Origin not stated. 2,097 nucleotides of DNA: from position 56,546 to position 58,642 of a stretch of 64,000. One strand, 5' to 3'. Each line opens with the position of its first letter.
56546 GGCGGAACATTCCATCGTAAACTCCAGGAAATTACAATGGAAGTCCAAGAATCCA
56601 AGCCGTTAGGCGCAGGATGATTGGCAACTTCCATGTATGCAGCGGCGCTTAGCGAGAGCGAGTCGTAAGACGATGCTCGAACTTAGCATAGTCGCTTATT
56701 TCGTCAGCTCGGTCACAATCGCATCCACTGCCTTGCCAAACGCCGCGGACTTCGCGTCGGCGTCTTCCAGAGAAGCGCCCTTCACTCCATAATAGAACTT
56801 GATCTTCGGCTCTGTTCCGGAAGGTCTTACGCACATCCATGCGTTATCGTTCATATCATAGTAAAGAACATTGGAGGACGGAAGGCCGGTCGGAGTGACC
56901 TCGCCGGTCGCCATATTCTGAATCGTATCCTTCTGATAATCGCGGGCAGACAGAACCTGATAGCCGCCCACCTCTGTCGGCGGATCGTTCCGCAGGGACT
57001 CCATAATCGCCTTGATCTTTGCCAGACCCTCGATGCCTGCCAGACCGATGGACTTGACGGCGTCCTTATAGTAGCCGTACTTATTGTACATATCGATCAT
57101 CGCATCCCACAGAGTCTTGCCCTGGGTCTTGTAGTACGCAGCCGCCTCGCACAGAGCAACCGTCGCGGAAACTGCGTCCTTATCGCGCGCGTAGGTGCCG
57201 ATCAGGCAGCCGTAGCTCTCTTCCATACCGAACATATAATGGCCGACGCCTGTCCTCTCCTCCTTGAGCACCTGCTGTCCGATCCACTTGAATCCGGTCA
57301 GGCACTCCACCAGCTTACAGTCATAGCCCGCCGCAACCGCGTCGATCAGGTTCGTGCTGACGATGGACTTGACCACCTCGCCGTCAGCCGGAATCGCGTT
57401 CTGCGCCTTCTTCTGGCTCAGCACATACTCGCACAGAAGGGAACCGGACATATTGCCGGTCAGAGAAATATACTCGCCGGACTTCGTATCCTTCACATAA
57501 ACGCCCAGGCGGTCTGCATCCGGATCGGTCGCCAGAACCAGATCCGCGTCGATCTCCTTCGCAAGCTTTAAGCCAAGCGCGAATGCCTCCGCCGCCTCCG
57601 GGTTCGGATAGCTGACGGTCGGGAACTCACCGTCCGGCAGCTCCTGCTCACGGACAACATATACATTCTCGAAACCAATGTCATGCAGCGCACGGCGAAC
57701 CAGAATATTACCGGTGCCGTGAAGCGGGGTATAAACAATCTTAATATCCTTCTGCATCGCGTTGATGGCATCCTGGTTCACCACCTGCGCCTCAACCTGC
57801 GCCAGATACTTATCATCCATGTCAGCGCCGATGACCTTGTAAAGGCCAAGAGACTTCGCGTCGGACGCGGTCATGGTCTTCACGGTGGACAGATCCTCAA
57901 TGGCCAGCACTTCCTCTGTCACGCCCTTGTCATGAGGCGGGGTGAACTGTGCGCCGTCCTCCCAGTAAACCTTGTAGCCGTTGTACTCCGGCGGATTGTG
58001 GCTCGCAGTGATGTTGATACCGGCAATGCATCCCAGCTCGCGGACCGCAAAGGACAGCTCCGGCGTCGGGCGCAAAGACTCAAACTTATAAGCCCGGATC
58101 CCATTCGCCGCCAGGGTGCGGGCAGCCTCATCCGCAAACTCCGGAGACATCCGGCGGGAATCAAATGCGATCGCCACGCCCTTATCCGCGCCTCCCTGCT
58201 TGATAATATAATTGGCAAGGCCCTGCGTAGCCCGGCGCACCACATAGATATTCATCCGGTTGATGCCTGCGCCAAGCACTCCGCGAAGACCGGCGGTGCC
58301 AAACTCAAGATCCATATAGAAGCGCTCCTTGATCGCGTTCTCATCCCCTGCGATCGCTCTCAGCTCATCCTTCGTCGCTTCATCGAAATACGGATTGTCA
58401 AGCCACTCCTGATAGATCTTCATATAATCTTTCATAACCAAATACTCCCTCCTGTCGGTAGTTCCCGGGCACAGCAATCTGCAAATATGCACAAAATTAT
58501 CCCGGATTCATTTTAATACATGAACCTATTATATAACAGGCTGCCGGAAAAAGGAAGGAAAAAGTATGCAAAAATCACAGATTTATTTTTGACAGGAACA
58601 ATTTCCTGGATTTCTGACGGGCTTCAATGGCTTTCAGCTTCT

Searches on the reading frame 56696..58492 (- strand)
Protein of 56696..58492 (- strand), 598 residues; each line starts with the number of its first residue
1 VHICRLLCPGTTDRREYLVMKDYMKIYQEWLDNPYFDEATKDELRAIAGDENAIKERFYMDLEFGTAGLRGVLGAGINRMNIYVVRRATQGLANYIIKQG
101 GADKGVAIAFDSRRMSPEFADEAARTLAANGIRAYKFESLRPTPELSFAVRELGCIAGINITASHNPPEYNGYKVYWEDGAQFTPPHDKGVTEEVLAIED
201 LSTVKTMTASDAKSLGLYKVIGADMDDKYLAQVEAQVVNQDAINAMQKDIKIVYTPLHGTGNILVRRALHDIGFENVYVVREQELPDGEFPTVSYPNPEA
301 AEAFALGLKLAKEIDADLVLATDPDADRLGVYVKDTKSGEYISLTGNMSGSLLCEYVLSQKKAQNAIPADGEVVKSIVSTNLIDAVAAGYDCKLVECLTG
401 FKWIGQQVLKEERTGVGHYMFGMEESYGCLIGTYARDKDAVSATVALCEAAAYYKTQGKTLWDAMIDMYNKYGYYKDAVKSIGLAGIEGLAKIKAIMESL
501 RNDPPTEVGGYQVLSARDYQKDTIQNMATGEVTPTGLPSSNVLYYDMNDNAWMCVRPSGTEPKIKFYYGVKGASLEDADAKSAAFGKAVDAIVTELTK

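Call 31: search_protein_families(library=pfam, proteins=[window:56696-58492:-])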
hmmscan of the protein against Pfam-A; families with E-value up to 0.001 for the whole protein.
window:56696-58492:- (598 aa): 4 families
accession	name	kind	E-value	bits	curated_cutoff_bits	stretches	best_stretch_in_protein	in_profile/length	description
PF02878.22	PGM_PMM_I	-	4.3e-41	140.3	22.5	1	63-199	3-135/138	Phosphoglucomutase/phosphomannomutase, alpha/beta/alpha domain I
PF02879.22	PGM_PMM_II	-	6.9e-25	88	29.3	1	228-332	2-99/103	Phosphoglucomutase/phosphomannomutase, alpha/beta/alpha domain II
PF02880.22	PGM_PMM_III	-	2.8e-18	66.6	20.7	1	346-472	2-115/115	Phosphoglucomutase/phosphomannomutase, alpha/beta/alpha domain III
PF00408.26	PGM_PMM_IV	-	9.9e-05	22.8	23.1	0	548-571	30-53/68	Phosphoglucomutase/phosphomannomutase, C-terminal domain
